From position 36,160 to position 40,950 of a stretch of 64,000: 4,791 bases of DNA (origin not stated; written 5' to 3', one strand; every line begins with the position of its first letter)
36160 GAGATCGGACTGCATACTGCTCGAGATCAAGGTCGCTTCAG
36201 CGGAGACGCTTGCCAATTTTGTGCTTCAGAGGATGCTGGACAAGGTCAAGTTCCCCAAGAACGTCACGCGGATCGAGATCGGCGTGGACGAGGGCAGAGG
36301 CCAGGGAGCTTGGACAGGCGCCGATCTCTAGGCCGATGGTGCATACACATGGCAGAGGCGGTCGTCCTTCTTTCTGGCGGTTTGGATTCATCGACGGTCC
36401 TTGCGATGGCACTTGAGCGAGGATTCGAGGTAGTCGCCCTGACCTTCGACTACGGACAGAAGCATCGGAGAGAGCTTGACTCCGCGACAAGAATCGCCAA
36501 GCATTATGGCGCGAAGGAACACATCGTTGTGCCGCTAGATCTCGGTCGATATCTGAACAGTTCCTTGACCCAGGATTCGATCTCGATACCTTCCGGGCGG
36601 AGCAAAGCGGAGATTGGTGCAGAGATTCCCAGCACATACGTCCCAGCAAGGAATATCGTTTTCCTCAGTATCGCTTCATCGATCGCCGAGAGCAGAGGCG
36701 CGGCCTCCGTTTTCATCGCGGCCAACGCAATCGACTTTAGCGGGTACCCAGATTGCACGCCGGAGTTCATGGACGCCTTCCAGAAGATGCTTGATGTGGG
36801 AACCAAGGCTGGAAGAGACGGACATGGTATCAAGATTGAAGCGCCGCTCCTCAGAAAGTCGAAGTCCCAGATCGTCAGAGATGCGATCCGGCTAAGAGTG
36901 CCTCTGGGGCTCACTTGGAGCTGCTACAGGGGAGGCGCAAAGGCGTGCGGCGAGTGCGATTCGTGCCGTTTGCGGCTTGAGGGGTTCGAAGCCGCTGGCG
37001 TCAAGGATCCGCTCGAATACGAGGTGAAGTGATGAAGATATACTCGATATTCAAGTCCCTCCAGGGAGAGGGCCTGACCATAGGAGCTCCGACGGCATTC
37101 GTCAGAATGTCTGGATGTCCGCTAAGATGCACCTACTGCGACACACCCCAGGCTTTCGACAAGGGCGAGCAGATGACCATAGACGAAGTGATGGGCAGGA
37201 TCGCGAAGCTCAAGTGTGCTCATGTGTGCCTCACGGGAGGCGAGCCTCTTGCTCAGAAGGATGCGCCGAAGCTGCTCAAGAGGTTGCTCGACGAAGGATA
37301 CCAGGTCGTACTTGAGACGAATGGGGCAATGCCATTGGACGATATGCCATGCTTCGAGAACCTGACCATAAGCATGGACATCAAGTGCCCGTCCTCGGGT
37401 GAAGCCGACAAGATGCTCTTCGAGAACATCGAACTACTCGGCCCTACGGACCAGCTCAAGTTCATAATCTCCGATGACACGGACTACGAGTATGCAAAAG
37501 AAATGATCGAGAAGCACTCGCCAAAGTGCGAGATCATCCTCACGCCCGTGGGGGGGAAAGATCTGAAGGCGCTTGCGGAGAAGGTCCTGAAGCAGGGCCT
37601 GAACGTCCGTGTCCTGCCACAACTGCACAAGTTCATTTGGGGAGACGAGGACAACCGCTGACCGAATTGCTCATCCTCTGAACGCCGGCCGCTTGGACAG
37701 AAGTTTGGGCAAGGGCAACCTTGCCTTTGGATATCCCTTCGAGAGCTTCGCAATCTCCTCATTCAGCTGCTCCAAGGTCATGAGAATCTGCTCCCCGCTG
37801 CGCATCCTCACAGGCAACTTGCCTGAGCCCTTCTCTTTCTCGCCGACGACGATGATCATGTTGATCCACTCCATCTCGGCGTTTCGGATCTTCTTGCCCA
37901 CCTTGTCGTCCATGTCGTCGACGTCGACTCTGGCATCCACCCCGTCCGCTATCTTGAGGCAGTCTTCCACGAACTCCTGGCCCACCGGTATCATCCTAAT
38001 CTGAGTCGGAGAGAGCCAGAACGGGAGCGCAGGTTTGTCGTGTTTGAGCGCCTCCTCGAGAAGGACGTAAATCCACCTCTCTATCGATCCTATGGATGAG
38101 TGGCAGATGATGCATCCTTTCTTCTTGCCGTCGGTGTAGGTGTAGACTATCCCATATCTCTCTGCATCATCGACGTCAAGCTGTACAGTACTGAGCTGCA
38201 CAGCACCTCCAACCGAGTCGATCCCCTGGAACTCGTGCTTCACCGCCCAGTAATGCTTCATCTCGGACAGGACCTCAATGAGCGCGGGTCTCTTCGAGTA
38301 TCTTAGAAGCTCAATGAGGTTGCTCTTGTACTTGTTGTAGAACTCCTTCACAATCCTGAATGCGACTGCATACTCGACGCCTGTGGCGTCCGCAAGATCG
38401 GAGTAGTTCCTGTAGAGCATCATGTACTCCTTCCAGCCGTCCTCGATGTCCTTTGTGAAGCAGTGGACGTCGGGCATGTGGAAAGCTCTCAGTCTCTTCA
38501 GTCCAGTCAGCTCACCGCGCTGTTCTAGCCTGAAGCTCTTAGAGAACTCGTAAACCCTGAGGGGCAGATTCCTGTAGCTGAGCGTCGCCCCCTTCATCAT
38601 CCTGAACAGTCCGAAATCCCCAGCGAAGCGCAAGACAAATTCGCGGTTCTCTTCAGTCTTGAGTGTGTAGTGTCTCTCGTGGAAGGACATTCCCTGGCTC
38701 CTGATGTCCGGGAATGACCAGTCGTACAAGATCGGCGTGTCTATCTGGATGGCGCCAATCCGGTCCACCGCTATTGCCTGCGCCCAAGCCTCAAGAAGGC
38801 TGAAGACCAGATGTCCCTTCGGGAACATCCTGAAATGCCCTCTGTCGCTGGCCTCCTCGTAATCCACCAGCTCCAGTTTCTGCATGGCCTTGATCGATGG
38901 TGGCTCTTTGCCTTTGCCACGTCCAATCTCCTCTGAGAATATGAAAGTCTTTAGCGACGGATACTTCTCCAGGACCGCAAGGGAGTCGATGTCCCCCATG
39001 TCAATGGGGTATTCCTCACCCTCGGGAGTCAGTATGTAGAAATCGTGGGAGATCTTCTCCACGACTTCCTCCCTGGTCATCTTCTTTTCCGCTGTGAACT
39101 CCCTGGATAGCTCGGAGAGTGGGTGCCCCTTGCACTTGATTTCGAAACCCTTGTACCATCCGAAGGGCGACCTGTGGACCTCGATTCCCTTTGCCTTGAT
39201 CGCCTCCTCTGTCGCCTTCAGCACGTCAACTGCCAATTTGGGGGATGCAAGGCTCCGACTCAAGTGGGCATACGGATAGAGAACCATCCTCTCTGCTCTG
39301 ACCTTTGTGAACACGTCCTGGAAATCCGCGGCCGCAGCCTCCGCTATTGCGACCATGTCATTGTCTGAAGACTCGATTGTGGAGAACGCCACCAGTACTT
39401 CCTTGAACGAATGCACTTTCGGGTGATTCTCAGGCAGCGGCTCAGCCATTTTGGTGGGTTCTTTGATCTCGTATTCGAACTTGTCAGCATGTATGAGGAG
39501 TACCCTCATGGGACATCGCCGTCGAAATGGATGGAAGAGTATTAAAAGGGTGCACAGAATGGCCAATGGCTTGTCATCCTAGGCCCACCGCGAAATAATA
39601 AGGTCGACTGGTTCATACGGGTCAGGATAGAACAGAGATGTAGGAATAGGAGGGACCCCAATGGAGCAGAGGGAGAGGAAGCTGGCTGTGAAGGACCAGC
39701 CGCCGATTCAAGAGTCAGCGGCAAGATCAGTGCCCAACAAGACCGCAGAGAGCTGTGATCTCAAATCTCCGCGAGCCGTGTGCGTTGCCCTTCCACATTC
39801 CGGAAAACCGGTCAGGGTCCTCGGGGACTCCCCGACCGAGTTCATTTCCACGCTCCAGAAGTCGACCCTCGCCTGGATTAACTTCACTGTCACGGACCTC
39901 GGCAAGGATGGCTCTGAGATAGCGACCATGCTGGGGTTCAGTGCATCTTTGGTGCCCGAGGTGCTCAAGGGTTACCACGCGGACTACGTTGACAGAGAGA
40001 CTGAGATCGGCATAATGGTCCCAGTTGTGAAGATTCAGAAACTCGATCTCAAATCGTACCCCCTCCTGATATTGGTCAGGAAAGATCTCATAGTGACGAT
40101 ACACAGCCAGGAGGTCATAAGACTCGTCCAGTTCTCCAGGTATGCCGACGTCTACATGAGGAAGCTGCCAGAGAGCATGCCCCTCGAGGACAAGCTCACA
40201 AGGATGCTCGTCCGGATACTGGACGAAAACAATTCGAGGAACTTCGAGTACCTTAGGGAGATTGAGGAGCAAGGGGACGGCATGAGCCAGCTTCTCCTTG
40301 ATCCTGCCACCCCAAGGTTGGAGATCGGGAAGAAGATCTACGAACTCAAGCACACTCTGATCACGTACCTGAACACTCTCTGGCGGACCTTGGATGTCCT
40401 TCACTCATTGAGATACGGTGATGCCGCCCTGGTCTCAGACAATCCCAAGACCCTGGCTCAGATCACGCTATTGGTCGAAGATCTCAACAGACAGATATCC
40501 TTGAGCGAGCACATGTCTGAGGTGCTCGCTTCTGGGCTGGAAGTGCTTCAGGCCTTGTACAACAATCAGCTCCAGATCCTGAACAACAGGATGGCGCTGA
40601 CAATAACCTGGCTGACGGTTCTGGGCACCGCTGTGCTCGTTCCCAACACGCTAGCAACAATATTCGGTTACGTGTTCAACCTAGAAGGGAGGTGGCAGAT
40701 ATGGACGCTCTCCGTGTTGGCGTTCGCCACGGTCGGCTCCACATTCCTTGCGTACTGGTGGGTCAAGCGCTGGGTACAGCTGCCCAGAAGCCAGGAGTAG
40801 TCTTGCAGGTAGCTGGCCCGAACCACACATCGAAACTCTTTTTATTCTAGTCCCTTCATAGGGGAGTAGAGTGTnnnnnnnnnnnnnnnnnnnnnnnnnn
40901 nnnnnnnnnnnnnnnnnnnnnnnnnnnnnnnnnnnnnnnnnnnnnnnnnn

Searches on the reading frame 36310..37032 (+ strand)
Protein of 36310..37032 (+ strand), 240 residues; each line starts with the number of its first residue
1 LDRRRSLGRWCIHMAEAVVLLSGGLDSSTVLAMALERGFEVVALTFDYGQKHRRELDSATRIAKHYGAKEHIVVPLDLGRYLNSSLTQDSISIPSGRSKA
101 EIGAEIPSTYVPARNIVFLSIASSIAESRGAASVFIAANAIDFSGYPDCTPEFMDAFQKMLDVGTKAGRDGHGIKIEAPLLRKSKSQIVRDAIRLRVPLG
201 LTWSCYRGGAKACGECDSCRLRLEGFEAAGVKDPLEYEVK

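Call 18: search_protein_families(library=pfam, proteins=[window:36310-37032:+], max_evalue=0.00001)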
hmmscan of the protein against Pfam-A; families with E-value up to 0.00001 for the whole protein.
window:36310-37032:+ (240 aa): 4 families
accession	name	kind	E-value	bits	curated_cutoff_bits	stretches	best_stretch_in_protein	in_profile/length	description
PF06508.19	QueC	-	2.4e-72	243.2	22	1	17-229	2-209/210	Queuosine biosynthesis protein QueC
PF00733.27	Asn_synthase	-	4.3e-08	33.6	21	1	16-73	19-77/354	Asparagine synthase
PF00764.25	Arginosuc_synth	-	9e-07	29.5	27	1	18-74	3-59/162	Arginosuccinate synthase N-terminal HUP domain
PF02568.20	ThiI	-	3.2e-06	27.3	20.5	1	16-68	5-61/197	Thiamine biosynthesis protein (ThiI)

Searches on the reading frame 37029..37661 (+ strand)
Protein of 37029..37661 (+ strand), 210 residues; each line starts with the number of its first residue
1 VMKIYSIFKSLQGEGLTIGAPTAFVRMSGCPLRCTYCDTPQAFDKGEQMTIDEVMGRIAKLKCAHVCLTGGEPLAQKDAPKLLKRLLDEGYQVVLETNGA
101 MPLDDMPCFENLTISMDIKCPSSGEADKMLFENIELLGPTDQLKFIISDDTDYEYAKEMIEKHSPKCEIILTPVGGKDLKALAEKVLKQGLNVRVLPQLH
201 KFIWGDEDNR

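Call 18: search_protein_families(library=pfam, proteins=[window:37029-37661:+], max_evalue=0.00001)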
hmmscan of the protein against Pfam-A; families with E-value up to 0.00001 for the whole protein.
window:37029-37661:+ (210 aa): 2 families
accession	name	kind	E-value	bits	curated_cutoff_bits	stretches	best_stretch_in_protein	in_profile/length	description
PF04055.27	Radical_SAM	-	1.5e-17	64.7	29.5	1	27-103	4-90/166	Radical SAM superfamily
PF13353.11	Fer4_12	-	1.1e-07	32.7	22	1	12-95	2-87/137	4Fe-4S single cluster domain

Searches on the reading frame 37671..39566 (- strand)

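Call 18: search_protein_families(library=pfam, proteins=[window:37671-39566:-], max_evalue=0.00001)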
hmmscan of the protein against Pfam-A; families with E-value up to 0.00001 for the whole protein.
window:37671-39566:- (631 aa): 3 families
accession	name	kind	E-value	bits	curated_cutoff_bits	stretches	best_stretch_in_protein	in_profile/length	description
PF08915.16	tRNA-Thr_ED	-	2e-47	161.2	30.2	1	20-156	1-136/137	Archaea-specific editing domain of threonyl-tRNA synthetase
PF00587.30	tRNA-synt_2b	-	6.9e-20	72.3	29.3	1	300-505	1-178/179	tRNA synthetase class II core domain (G, H, P, S and T)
PF03129.25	HGTP_anticodon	-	1.2e-13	51.5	21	1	522-607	1-93/94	Anticodon binding domain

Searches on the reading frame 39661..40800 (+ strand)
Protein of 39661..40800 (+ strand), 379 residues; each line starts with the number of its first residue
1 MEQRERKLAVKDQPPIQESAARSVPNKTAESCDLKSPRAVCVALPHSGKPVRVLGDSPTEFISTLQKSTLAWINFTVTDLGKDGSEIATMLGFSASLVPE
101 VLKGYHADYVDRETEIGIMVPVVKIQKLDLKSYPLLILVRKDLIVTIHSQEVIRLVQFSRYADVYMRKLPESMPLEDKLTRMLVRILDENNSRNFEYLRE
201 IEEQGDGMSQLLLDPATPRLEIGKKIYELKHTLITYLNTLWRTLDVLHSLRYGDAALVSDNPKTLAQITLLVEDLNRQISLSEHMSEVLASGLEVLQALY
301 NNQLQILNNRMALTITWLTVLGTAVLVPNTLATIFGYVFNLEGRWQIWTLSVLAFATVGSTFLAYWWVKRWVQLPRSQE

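Call 18: search_protein_families(library=pfam, proteins=[window:39661-40800:+], max_evalue=0.00001)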
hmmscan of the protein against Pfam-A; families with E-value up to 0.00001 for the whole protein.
window:39661-40800:+ (379 aa): 1 family
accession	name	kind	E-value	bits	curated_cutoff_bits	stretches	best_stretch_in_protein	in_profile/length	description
PF01544.23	CorA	-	3.2e-25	89.5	27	1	69-370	3-292/292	CorA-like Mg2+ transporter protein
